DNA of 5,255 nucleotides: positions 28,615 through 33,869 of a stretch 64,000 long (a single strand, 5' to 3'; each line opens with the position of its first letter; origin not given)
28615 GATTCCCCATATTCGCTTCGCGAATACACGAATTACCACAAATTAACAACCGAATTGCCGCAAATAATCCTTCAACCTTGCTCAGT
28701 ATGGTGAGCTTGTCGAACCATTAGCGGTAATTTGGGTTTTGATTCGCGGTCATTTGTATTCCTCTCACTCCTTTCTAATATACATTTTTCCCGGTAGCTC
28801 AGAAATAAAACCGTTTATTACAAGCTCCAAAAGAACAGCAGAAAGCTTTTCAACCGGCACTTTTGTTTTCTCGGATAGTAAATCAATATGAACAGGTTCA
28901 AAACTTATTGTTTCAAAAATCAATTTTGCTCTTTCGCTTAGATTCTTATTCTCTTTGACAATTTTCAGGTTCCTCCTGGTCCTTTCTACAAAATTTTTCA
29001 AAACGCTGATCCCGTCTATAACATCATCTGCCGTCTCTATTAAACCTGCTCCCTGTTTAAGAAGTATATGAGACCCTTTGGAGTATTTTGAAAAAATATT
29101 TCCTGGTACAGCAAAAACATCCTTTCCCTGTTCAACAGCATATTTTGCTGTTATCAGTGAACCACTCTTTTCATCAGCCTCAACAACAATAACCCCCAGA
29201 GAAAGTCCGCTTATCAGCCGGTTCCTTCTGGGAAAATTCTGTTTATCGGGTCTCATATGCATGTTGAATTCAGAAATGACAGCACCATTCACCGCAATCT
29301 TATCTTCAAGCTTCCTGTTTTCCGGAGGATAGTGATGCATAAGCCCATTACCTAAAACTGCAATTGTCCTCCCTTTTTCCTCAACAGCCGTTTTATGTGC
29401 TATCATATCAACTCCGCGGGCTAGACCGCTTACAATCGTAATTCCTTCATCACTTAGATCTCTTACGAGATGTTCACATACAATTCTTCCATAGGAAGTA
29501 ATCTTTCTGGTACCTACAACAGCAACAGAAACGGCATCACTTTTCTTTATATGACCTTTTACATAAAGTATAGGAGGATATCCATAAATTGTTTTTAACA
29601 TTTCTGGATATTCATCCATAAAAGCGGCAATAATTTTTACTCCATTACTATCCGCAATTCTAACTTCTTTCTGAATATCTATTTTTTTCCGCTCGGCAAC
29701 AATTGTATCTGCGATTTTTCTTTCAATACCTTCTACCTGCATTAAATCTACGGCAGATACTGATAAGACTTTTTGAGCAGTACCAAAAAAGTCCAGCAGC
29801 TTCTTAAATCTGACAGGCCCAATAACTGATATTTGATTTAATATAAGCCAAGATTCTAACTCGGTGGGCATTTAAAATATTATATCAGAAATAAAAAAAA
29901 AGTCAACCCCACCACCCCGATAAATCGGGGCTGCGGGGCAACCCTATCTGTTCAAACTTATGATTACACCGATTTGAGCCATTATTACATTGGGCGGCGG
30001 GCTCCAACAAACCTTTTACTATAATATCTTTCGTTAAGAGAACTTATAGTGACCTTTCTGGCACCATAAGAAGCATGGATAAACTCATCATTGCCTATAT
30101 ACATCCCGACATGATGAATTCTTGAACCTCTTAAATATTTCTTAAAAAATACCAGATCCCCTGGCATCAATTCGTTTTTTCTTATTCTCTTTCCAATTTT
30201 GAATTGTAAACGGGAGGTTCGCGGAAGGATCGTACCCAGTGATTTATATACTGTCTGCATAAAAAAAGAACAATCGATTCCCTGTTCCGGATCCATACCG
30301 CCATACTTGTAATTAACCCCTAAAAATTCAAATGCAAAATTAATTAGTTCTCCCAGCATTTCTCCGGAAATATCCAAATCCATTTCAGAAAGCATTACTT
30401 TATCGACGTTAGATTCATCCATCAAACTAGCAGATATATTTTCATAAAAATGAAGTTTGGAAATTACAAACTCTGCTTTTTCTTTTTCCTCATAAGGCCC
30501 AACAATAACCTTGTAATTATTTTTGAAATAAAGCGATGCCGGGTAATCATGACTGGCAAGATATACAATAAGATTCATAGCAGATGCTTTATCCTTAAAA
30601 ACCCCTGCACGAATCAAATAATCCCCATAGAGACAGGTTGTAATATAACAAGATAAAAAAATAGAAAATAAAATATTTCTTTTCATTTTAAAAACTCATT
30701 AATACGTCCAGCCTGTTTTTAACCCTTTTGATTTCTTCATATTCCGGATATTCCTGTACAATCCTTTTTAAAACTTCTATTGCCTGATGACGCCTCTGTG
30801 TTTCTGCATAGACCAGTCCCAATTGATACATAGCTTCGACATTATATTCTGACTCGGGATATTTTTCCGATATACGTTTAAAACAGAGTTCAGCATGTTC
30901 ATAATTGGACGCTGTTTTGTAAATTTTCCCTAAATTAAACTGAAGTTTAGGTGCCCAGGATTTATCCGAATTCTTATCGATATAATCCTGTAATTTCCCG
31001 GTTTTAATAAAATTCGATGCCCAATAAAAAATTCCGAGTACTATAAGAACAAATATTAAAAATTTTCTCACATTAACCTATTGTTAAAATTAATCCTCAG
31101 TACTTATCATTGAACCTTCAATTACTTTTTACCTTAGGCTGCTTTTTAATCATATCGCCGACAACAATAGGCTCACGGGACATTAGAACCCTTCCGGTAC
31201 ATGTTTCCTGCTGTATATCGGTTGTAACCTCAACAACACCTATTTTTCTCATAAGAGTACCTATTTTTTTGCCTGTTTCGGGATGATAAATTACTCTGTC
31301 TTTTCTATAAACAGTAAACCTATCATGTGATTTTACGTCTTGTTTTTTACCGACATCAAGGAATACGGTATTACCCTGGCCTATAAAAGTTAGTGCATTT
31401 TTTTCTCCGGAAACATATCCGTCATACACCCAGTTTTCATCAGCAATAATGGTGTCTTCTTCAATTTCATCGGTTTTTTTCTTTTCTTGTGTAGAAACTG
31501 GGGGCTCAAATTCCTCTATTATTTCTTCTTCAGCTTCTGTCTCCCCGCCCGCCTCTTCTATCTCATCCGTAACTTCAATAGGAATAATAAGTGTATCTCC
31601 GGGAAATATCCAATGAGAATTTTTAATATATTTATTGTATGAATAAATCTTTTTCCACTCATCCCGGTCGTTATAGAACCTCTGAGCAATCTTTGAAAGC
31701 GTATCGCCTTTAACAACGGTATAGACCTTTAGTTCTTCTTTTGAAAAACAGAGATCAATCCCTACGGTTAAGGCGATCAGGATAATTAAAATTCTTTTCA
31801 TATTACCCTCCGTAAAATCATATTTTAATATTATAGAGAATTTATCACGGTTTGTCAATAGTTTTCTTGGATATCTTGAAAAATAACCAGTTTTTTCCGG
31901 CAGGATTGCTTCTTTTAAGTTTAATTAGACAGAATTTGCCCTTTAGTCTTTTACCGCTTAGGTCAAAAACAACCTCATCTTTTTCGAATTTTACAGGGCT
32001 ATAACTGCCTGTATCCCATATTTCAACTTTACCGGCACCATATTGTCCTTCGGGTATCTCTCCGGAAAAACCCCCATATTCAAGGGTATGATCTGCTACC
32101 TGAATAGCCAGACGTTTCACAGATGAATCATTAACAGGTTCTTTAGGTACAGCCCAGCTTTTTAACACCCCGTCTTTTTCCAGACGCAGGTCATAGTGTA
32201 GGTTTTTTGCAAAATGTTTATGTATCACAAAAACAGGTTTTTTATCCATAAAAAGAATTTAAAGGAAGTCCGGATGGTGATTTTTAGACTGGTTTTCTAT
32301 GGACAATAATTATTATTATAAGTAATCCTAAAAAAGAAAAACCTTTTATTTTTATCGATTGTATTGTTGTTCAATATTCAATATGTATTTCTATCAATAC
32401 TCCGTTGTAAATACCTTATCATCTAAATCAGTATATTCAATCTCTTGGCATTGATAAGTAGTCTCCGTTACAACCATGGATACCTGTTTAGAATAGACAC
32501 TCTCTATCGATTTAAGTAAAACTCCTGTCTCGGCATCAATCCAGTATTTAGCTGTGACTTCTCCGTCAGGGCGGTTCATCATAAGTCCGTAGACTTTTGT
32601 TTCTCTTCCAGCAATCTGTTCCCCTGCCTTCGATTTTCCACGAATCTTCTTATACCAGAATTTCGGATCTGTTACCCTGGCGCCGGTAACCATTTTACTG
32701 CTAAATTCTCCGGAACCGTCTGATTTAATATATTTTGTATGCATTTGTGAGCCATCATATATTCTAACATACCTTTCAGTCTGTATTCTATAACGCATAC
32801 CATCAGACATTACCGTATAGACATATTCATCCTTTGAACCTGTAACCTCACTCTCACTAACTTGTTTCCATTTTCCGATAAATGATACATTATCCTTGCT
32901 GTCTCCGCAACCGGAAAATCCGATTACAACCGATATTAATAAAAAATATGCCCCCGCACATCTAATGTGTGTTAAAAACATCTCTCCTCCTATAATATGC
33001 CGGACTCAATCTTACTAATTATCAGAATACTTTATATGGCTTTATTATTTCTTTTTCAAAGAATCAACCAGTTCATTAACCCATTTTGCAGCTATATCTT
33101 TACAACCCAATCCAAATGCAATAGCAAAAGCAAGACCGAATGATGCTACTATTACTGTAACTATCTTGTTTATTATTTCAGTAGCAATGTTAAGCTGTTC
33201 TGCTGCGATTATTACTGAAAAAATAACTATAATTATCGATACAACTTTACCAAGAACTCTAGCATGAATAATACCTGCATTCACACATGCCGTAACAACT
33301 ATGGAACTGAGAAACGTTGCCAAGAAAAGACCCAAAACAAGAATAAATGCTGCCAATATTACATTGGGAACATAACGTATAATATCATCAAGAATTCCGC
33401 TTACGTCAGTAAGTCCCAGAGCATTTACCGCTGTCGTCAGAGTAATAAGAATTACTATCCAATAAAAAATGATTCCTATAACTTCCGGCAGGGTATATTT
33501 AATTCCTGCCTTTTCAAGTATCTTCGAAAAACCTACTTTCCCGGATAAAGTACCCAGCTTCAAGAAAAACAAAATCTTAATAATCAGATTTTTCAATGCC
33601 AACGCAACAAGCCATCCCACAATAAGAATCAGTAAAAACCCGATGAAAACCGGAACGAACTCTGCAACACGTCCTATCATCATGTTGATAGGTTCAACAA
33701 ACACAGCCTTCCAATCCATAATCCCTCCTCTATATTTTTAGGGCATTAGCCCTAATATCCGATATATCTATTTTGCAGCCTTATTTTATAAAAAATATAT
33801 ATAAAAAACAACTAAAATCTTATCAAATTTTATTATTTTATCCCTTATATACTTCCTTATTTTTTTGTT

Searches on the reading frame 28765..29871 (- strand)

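Call 56: search_protein_families(library=ncbifam, proteins=[window:28765-29871:-], max_evalue=0.00001)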
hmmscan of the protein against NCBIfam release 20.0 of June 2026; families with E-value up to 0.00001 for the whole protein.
window:28765-29871:- (368 aa): 2 families
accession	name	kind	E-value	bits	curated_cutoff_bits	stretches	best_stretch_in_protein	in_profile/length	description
NF008007.0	PRK10736.1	equivalog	4.9e-83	279.4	495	1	5-366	4-360/374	DNA-protecting protein DprA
TIGR00732.1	dprA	equivalog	1.9e-77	259.4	191.15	1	72-286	3-218/220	DNA-processing protein DprA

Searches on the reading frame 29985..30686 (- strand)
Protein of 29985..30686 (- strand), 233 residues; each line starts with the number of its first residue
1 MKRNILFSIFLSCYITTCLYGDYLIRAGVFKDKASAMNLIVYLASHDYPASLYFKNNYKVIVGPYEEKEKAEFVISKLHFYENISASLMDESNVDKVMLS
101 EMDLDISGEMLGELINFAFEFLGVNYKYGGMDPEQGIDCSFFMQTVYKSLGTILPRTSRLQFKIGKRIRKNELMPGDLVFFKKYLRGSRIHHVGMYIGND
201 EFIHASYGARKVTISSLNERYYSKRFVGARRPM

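Call 56: search_protein_families(library=ncbifam, proteins=[window:29985-30686:-], max_evalue=0.00001)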
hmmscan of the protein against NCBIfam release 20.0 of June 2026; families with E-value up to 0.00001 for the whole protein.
window:29985-30686:- (233 aa): 8 families
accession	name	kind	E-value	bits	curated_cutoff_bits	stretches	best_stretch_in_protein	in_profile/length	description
NF008096.1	PRK10838.1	equivalog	9e-29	100.6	186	1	114-231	71-184/189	bifunctional murein DD-endopeptidase/murein LD-carboxypeptidase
NF040678.1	EntFM_CwpFM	equivalog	1.3e-16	60.7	720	1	113-228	314-426/430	enterotoxin EntFM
NF010495.0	PRK13914.1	equivalog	2.1e-16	60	647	1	114-206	369-457/481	invasion associated endopeptidase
NF038345.1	wall_hydro_RipC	exception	1.6e-12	47.5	425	1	108-217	248-351/362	peptidoglycan hydrolase RipC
NF033742.1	NlpC_p60_RipB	exception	3.6e-12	46.4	335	1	135-218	113-192/206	NlpC/P60 family peptidoglycan endopeptidase RipB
NF033743.1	NlpC_inact_RipD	exception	2.2e-10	40.3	215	1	135-216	91-166/181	NlpC/P60 family peptidoglycan-binding protein RipD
NF033741.1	NlpC_p60_RipA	exception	6.3e-08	32.1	625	1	135-216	364-441/457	NlpC/P60 family peptidoglycan endopeptidase RipA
NF046048.1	NlpC_P60_DIP1281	equivalog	1.7e-07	30.5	517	1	135-216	496-573/587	DIP1281 family NlpC/P60 protein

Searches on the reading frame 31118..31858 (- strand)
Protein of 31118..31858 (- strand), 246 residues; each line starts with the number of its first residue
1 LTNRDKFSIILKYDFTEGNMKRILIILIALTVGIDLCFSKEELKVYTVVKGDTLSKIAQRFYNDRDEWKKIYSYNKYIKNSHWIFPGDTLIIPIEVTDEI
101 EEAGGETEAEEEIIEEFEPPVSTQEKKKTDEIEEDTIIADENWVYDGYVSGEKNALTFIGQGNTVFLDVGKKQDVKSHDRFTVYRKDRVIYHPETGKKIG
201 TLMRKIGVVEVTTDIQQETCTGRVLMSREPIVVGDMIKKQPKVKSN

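Call 56: search_protein_families(library=ncbifam, proteins=[window:31118-31858:-], max_evalue=0.00001)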
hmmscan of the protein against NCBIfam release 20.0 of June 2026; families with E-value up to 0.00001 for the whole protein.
window:31118-31858:- (246 aa): 3 families
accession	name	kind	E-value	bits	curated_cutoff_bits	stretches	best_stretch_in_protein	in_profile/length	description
NF008399.0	PRK11198.1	equivalog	3.1e-11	43.9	134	1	39-94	91-147/149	peptidoglycan-binding protein LysM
NF052398.1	Agg_Promo_Fact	equivalog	8.4e-08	32.6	170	1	34-135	18-114/202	aggregation-promoting factor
NF010723.1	PRK14125.1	equivalog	2.2e-06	27.5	60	1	25-95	10-87/87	cell division suppressor protein YneA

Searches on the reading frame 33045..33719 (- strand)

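Call 56: search_protein_families(library=ncbifam, proteins=[window:33045-33719:-], max_evalue=0.00001)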
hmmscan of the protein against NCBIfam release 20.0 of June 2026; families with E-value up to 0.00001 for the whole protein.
window:33045-33719:- (224 aa): 1 family
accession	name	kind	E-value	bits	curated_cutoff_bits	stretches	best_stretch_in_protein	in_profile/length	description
NF033912.1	msc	subfamily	1.2e-18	67.5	100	1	8-141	74-207/365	mechanosensitive ion channel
